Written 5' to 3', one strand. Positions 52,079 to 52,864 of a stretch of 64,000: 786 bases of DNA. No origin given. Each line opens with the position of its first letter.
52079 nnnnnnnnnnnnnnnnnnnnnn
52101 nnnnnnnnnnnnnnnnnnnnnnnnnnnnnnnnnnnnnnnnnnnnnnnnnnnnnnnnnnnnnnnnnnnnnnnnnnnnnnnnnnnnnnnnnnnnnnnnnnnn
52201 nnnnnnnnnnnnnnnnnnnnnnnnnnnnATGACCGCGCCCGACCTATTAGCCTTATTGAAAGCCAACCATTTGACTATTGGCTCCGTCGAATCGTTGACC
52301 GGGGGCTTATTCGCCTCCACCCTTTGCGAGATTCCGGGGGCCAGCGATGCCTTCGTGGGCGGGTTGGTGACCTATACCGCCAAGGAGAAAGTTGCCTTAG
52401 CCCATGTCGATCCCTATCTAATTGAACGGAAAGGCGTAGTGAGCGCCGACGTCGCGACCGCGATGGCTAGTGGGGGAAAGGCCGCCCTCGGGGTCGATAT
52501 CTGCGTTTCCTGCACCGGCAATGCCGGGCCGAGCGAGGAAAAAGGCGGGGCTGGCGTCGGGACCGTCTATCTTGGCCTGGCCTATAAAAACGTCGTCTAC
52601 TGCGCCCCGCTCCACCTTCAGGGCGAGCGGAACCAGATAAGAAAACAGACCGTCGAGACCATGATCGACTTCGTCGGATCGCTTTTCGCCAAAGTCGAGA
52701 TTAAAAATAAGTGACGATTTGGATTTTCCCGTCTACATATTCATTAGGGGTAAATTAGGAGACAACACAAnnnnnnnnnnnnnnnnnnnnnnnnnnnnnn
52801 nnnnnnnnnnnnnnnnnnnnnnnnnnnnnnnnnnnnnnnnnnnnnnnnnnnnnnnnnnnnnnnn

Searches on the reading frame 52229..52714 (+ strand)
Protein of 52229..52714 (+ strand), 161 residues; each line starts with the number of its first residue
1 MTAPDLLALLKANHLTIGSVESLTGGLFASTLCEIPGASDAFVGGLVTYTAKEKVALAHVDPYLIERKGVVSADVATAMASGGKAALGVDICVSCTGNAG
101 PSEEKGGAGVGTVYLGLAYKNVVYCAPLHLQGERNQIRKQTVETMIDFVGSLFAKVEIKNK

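Call 56: search_protein_families(library=pfam, proteins=[window:52229-52714:+], max_evalue=0.01)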
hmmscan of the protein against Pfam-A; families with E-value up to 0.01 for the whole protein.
window:52229-52714:+ (161 aa): 1 family
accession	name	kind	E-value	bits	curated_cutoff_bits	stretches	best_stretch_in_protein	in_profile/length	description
PF02464.23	CinA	-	7.3e-44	149.6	23.5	1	6-149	8-151/155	Competence-damaged protein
